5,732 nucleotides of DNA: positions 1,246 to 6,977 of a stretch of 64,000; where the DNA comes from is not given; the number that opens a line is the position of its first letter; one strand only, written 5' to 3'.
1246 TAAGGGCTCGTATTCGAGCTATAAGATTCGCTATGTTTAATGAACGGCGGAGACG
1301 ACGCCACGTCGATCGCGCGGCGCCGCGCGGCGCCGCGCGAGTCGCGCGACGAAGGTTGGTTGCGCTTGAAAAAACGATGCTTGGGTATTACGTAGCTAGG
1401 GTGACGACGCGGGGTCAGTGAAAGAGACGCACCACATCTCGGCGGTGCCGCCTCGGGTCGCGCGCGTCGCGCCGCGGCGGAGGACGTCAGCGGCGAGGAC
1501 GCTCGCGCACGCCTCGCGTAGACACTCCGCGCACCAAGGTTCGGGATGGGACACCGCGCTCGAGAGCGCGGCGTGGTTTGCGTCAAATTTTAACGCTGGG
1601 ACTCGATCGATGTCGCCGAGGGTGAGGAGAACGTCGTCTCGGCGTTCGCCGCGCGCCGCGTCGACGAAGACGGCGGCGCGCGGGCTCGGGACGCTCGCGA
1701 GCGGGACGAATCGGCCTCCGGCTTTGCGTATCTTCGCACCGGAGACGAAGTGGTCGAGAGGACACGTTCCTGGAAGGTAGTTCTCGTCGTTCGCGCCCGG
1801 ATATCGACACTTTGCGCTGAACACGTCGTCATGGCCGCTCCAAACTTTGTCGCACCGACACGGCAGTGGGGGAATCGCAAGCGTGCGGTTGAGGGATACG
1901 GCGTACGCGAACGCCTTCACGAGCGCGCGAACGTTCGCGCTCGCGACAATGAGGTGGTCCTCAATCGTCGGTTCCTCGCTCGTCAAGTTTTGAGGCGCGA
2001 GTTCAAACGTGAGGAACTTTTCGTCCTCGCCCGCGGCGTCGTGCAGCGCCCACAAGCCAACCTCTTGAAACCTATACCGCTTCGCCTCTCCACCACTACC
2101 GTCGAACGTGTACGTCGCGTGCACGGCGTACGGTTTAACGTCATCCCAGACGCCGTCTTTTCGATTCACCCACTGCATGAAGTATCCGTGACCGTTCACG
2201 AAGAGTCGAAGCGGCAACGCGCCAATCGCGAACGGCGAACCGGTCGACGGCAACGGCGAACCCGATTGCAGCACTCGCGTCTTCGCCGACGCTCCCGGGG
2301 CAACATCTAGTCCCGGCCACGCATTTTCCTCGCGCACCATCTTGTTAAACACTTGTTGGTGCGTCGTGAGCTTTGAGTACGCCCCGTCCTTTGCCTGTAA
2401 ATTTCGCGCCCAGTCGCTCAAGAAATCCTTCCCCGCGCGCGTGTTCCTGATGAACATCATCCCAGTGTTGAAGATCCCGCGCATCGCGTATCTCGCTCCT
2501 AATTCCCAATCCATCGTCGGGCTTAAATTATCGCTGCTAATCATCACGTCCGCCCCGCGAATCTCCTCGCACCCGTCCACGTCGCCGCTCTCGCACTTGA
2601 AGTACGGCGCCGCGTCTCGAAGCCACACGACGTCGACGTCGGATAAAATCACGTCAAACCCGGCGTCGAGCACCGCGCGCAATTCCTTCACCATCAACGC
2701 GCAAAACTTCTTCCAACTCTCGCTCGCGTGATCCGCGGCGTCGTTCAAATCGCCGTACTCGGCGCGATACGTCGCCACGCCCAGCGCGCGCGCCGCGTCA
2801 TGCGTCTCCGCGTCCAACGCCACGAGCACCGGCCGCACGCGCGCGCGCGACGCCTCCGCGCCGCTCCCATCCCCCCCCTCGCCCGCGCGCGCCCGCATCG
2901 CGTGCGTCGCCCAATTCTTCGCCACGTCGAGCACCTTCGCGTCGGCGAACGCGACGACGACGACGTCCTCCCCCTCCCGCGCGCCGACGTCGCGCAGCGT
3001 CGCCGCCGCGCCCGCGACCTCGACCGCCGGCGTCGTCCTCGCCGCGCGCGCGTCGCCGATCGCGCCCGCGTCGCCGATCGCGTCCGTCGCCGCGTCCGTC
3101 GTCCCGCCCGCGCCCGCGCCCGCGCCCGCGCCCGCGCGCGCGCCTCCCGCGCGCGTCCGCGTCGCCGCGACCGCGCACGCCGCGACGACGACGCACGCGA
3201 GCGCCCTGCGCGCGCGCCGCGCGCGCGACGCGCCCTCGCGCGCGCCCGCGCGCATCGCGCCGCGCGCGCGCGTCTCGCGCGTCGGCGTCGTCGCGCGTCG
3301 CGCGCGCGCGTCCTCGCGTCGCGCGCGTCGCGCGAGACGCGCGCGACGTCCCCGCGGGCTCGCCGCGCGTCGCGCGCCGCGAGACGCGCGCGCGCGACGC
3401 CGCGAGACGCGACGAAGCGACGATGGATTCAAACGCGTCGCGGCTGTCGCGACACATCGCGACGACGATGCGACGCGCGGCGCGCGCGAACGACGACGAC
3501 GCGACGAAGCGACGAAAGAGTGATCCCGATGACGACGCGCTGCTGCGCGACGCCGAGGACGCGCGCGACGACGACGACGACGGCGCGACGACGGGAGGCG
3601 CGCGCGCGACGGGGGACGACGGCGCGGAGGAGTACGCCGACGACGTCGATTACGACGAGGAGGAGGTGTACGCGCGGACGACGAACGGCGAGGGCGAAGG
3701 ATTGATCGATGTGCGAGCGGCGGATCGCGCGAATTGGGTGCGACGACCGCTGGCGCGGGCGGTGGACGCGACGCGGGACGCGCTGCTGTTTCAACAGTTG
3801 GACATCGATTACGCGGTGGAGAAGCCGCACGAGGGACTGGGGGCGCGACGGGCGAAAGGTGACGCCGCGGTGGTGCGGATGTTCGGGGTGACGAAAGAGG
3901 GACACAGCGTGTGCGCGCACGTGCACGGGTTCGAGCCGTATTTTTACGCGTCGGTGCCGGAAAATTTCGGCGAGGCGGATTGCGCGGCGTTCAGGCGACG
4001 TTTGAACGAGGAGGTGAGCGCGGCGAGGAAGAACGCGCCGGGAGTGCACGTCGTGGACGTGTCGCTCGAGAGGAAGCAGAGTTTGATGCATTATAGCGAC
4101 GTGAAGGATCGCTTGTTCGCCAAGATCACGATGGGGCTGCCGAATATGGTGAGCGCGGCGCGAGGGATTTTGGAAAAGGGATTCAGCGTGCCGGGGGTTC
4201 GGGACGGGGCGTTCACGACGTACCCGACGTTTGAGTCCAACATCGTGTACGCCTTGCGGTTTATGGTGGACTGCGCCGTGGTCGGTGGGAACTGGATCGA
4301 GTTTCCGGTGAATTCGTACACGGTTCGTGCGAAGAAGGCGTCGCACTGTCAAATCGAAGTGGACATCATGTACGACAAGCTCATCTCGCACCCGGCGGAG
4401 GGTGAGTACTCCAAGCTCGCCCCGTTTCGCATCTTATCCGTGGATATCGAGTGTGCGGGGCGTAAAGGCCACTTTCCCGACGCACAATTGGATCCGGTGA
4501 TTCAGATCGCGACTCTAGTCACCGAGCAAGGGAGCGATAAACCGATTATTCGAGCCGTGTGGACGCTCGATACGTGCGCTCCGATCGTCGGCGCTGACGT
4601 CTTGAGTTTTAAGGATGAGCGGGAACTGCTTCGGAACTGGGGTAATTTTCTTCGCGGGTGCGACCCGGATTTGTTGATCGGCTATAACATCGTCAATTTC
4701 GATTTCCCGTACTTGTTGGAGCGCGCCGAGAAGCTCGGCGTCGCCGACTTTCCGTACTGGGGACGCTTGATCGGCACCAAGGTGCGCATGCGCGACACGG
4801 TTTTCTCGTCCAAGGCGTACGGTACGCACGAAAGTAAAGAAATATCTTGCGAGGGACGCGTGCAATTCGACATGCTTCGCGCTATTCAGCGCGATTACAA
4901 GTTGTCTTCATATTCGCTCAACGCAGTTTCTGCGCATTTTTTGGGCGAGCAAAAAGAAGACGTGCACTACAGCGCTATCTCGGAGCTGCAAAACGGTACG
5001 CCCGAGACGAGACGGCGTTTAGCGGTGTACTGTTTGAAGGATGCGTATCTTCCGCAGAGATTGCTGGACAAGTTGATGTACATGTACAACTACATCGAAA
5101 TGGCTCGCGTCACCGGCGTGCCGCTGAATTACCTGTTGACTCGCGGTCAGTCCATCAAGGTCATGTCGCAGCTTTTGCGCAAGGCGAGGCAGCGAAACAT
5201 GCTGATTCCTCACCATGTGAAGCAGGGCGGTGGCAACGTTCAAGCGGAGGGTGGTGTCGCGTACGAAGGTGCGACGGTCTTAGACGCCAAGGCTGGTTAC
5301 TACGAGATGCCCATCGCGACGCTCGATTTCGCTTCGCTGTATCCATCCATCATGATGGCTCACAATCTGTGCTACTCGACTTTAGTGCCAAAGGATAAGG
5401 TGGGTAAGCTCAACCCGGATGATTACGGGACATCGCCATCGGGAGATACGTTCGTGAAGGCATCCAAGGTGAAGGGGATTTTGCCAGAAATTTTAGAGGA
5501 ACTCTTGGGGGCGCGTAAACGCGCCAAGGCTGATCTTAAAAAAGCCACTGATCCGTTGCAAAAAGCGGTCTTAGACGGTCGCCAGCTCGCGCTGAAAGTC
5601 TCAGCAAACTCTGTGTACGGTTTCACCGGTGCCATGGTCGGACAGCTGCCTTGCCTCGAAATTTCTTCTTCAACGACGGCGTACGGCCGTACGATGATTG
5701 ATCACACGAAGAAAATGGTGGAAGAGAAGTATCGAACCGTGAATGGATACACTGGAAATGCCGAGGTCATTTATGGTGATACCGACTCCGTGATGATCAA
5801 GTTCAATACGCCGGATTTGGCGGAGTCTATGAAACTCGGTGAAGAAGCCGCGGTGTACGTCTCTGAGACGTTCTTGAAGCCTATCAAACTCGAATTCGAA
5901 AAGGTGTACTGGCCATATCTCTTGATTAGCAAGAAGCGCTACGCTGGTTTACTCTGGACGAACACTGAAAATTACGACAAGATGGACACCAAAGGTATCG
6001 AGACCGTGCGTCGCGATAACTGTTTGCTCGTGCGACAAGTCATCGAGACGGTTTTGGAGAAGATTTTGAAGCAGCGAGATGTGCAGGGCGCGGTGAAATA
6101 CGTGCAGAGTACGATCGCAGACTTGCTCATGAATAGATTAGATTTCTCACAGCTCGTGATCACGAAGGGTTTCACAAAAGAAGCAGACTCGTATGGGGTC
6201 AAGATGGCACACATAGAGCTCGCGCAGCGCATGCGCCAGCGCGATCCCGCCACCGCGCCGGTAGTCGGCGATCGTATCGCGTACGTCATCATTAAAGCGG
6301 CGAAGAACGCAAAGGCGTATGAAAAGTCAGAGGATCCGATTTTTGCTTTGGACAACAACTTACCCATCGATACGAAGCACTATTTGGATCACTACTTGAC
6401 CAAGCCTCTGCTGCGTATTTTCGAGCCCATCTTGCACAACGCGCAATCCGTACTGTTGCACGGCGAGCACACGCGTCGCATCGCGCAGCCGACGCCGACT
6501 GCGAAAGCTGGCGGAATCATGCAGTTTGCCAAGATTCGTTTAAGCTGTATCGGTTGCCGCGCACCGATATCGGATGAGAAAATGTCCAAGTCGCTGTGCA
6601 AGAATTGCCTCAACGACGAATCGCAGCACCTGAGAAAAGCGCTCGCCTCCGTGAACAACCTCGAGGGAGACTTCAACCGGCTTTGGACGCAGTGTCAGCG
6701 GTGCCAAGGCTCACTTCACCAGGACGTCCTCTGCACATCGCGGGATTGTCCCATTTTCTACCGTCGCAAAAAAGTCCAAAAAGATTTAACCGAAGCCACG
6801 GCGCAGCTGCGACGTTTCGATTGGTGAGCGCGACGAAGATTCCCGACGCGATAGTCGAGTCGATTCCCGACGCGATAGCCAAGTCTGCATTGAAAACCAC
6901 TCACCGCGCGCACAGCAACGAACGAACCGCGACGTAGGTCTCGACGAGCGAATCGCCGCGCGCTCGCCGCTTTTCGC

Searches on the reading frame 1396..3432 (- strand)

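Call 51: search_protein_families(library=pfam, proteins=[window:1396-3432:-], max_evalue=0.00001)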
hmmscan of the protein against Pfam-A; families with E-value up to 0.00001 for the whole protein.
window:1396-3432:- (678 aa): 1 family
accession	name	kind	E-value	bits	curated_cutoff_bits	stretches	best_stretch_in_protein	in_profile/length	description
PF03407.22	Nucleotid_trans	-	3.5e-45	155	22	1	200-454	5-207/208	Nucleotide-diphospho-sugar transferase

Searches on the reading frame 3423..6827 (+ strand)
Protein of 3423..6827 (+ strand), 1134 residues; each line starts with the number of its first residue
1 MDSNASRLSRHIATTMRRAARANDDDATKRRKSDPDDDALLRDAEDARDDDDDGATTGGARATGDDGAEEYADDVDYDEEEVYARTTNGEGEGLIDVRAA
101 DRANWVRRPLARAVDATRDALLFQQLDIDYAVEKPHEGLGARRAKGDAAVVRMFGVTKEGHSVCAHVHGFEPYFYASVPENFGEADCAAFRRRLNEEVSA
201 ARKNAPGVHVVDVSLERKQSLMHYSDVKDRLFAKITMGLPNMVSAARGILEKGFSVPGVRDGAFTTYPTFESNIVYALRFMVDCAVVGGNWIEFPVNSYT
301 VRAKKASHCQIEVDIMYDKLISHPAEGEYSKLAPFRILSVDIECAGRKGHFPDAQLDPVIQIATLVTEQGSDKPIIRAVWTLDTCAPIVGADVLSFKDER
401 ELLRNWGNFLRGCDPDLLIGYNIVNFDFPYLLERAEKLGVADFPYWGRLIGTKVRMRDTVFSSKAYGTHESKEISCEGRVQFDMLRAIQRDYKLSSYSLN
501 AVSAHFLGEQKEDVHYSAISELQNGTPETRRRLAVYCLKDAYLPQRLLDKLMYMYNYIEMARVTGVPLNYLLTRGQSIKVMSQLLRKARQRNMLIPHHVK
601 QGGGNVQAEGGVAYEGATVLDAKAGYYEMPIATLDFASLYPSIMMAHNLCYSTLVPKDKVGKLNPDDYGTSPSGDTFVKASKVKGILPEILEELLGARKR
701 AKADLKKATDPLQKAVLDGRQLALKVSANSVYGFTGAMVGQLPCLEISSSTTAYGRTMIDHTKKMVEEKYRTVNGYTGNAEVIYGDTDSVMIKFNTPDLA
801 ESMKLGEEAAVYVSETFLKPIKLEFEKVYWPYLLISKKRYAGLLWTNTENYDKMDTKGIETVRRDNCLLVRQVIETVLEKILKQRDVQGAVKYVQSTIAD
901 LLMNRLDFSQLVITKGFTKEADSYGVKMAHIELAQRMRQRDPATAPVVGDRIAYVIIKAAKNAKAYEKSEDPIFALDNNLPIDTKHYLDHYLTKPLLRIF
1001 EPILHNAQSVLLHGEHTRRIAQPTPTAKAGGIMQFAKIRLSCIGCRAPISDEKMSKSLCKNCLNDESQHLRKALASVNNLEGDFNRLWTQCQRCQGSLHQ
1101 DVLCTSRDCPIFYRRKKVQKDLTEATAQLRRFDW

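Call 51: search_protein_families(library=pfam, proteins=[window:3423-6827:+], max_evalue=0.00001)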
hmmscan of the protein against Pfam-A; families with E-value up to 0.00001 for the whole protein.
window:3423-6827:+ (1134 aa): 4 families
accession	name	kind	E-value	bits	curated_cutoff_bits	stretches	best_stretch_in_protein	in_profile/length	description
PF00136.26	DNA_pol_B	-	8.3e-152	506.5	23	1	566-1003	1-453/453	DNA polymerase family B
PF03104.25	DNA_pol_B_exo1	-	1.1e-64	218.5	23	1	268-502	2-242/242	DNA polymerase family B, exonuclease domain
PF14260.11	zf-C4pol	-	9.3e-21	74.3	28.9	1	1042-1115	1-70/70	C4-type zinc-finger of DNA polymerase delta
PF24065.1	REV3_N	-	5.3e-06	27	29.9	0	127-168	8-50/50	DNA polymerase zeta catalytic subunit, N-terminal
